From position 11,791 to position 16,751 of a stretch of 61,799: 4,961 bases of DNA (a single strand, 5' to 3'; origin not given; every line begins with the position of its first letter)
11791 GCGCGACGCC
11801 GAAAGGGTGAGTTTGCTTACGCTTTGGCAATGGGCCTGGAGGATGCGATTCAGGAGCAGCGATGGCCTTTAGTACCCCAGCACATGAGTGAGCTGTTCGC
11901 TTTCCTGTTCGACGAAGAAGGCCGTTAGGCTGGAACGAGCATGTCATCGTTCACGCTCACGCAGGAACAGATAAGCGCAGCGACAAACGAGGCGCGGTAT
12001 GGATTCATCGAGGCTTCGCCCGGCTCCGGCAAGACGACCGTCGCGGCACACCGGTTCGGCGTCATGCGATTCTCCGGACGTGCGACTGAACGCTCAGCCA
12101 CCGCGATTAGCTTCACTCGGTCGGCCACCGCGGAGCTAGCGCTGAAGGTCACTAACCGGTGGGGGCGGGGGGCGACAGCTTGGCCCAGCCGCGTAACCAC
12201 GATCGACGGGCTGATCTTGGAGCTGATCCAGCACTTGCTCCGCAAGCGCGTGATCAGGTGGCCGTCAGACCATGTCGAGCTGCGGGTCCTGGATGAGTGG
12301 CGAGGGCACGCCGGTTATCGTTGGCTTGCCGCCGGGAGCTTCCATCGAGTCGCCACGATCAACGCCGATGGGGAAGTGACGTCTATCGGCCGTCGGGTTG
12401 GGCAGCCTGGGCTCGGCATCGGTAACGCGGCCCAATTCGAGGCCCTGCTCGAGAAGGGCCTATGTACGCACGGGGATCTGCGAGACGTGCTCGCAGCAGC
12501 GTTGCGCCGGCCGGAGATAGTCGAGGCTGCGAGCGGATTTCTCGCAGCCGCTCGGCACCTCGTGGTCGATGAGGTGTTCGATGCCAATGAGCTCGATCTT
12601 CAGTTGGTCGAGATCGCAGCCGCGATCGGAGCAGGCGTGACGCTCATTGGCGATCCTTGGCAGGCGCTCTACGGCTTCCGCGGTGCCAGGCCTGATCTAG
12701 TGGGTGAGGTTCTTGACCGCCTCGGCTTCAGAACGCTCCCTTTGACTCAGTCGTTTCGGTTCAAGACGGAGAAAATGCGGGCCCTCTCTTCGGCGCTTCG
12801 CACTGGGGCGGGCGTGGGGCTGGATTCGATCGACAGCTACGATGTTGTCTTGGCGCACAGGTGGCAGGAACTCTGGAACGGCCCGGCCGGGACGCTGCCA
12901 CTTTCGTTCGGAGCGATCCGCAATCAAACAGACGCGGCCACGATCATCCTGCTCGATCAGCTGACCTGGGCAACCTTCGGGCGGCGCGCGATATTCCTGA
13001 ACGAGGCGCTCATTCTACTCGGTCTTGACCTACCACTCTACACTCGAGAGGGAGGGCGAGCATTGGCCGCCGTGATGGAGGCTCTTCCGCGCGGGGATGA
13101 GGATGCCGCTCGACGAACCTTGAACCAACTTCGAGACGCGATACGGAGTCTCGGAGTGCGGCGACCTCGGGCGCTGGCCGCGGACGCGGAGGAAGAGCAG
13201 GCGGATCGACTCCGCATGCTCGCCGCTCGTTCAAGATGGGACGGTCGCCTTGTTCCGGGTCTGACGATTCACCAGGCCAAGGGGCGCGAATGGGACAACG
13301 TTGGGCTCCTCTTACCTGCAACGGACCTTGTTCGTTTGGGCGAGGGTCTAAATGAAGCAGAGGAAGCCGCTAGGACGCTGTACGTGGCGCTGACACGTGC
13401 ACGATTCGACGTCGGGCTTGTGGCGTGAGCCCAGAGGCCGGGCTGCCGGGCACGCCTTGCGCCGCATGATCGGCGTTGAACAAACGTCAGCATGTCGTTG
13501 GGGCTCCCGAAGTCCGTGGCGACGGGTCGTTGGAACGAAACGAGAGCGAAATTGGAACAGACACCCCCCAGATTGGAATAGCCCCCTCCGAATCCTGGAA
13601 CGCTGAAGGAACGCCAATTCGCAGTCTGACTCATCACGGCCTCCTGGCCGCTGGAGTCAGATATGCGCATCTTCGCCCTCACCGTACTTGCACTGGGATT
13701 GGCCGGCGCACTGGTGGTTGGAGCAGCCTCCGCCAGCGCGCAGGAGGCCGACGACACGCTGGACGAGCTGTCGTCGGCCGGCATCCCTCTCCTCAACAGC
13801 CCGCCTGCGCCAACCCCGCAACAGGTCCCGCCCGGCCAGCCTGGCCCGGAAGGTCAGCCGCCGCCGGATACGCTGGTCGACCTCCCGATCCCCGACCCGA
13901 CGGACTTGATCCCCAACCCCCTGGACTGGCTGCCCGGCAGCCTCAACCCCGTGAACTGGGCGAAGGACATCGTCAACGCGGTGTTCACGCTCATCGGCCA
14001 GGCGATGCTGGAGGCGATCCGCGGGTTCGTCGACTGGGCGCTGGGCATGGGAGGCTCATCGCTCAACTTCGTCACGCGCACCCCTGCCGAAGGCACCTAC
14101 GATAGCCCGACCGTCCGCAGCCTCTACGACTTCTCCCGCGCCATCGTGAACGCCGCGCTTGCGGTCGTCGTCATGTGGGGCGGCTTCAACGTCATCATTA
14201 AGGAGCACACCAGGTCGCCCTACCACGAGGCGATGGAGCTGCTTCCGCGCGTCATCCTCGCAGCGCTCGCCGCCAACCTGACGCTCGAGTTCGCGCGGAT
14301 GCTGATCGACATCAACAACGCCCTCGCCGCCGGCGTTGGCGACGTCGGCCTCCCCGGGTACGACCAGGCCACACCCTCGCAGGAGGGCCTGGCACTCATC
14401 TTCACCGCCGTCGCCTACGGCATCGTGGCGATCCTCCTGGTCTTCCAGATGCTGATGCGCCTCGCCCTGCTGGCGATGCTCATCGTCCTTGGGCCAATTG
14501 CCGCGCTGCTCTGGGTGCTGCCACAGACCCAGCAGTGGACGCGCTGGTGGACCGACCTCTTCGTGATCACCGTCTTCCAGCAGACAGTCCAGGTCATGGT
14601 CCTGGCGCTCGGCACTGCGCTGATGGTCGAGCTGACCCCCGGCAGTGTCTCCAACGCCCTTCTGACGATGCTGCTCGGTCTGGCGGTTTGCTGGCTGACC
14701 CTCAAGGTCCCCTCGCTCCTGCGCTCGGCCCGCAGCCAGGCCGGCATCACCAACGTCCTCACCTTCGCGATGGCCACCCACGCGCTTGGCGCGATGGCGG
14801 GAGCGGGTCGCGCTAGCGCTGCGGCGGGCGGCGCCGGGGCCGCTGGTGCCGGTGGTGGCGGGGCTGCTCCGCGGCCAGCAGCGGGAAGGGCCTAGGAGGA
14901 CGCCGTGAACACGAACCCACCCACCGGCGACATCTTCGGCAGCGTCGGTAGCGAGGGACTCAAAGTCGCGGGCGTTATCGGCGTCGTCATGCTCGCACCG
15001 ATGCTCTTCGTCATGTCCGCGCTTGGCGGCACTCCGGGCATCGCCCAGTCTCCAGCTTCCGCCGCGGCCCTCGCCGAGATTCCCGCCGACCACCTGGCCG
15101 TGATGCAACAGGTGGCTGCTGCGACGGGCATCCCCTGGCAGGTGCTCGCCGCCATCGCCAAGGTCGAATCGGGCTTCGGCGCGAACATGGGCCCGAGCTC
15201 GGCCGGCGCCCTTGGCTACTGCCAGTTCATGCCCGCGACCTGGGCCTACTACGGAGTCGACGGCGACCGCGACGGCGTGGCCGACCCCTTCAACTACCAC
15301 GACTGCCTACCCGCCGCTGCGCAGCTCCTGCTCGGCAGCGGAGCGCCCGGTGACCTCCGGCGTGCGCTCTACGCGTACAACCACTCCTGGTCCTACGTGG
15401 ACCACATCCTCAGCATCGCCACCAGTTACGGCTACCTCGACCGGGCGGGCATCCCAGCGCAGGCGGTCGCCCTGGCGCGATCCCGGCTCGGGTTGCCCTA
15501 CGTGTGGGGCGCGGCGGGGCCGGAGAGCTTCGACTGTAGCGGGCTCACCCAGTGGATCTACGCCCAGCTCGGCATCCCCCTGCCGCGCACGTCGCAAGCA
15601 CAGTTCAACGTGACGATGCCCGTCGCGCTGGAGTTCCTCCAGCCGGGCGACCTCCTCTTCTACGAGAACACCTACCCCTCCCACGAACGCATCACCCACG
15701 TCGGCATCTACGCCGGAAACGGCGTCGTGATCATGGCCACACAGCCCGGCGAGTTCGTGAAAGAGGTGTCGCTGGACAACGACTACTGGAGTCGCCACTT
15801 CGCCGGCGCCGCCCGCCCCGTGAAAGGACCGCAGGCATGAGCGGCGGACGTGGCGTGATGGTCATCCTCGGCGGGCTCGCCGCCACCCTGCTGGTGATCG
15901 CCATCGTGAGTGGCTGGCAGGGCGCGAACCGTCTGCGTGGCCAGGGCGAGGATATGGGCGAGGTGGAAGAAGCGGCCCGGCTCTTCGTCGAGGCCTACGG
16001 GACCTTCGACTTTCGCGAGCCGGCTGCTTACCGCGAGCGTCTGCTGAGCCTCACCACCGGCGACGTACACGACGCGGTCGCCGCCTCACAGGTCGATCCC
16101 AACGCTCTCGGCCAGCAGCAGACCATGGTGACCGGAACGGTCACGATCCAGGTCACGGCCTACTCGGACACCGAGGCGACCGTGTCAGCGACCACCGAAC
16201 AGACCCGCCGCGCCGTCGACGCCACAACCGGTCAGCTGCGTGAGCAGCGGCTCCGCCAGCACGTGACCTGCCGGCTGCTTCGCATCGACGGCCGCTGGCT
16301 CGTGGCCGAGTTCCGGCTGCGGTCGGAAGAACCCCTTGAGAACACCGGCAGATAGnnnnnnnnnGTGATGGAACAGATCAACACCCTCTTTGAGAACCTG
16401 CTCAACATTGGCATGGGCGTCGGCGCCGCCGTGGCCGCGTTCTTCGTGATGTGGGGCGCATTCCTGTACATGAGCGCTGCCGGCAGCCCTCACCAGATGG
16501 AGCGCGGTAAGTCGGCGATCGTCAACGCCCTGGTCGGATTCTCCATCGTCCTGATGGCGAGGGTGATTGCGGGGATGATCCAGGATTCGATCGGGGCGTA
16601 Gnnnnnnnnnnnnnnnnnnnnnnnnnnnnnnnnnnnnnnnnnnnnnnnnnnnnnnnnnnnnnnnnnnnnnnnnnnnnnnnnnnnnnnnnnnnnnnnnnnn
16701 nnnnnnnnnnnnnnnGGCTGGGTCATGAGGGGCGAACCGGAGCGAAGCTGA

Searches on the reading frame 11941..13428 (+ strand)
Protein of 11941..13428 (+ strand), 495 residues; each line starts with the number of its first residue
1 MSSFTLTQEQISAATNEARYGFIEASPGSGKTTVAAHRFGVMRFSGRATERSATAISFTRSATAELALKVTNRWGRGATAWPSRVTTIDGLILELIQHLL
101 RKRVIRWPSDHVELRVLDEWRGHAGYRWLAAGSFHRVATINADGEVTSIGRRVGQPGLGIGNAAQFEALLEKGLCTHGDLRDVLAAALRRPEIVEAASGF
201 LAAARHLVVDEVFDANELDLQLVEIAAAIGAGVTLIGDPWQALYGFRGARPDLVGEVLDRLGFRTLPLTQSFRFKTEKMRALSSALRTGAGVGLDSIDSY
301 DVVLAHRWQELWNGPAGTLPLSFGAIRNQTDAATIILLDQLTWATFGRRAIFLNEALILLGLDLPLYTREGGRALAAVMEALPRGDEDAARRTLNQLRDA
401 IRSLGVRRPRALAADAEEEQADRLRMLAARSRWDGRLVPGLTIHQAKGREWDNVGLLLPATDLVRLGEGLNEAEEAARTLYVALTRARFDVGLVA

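Call 17: search_protein_families(library=pfam, proteins=[window:11941-13428:+], max_evalue=0.01)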
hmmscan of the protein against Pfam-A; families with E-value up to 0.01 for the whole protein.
window:11941-13428:+ (495 aa): 7 families
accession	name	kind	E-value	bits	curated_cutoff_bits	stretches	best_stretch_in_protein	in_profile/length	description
PF00580.27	UvrD-helicase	-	4.1e-18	66.5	23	2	6-94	1-88/271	UvrD/REP helicase N-terminal domain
PF13245.12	AAA_19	-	7.1e-11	42.9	25.1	1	10-247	3-134/134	AAA domain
PF13604.12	AAA_30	-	7.8e-09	36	27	1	201-298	86-181/191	AAA domain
PF01443.25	Viral_helicase1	-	1.2e-07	32.2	21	0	441-491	180-224/228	Viral superfamily 1 RNA helicase core domain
PF13361.12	UvrD_C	-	2e-07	31.2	25.6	1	438-490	287-342/350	UvrD-like helicase C-terminal domain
PF13538.12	UvrD_C_2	-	3.1e-07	30.6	27.4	1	441-494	5-52/52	UvrD-like helicase C-terminal domain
PF01627.28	Hpt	-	0.0015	19.2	24.6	1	369-418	8-57/84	Hpt domain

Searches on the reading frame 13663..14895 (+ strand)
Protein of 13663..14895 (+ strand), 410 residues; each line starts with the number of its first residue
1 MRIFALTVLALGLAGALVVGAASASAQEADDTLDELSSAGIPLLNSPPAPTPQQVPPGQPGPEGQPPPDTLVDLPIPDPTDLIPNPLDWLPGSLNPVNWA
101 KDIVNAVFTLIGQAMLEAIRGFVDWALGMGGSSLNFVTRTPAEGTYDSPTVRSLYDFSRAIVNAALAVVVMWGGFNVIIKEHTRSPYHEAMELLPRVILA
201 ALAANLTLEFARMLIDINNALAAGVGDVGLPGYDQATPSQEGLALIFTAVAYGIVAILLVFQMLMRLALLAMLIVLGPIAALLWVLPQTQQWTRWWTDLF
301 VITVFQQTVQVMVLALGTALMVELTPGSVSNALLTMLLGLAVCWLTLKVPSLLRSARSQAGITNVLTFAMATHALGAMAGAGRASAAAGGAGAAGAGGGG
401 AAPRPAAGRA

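Call 15: search_protein_families(library=pfam, proteins=[window:13663-14895:+], max_evalue=0.01)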
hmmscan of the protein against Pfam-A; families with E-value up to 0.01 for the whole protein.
window:13663-14895:+ (410 aa): 2 families
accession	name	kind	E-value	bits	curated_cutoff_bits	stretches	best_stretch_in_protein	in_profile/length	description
PF19597.4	TrbL_4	-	3e-14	53.5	27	1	135-362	31-253/276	Conjugal transfer protein TrbL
PF04610.19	TrbL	-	0.00067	19.9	25.9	1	241-346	100-212/215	TrbL/VirB6 plasmid conjugal transfer protein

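Call 34: find_related_loci(query=window:13663-14895:+, collection=metagenome_contigs, flank=10000)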
Query window:13663-14895:+ (410 aa) in metagenome_contigs; peptide patterns used: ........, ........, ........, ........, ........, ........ (x = any residue, [..] = any of these).
179 stretches matched a pattern; 42 encode a relative of the query (tblastn E <= 1e-3); 42 distinct loci.
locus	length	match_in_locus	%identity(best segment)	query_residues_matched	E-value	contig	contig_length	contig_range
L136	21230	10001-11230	96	1-410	0e+0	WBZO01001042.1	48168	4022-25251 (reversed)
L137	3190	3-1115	97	39-410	0e+0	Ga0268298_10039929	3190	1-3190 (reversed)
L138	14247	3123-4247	96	1-375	0e+0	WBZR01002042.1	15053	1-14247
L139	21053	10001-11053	98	23-373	0e+0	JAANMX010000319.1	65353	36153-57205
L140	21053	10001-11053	98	23-373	0e+0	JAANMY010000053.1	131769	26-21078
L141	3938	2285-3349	92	19-373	0e+0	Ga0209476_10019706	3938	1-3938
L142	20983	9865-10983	95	1-373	0e+0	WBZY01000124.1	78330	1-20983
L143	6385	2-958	98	92-410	0e+0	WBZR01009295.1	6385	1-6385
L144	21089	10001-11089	86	11-373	0e+0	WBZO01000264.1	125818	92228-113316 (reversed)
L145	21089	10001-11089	86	11-373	0e+0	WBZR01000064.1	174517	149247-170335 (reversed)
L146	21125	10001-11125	95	1-375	0e+0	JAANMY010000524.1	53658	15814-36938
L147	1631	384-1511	78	1-373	0e+0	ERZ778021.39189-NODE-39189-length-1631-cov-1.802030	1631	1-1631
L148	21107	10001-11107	77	3-375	6e-177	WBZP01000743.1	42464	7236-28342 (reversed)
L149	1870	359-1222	84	83-370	7e-166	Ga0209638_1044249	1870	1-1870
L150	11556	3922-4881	74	52-373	4e-136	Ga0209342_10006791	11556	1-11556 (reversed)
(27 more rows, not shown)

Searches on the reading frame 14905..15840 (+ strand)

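Call 15: search_protein_families(library=pfam, proteins=[window:14905-15840:+], max_evalue=0.01)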
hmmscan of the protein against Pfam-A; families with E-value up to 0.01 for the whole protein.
window:14905-15840:+ (311 aa): 3 families
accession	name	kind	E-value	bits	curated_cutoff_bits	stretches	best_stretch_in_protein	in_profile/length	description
PF00877.26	NLPC_P60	-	4e-25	88.2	23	1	196-303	1-104/105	NlpC/P60 family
PF13406.11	SLT_2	-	2.9e-15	56.7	24.3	2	98-145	151-199/292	Transglycosylase SLT domain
PF01464.25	SLT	-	3.3e-08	33.6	21.3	1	67-160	3-96/117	Transglycosylase SLT domain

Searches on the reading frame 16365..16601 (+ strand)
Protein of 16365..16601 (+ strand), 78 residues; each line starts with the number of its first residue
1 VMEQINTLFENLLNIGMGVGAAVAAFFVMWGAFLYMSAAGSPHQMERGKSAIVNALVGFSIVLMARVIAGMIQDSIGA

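Call 15: search_protein_families(library=pfam, proteins=[window:16365-16601:+], max_evalue=0.01)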
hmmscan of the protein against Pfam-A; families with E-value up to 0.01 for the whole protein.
window:16365-16601:+ (78 aa): 1 family
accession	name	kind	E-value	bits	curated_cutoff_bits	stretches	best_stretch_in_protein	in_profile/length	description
PF18895.5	T4SS_pilin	-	3.3e-13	50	26.6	1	3-72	3-71/71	Type IV secretion system pilin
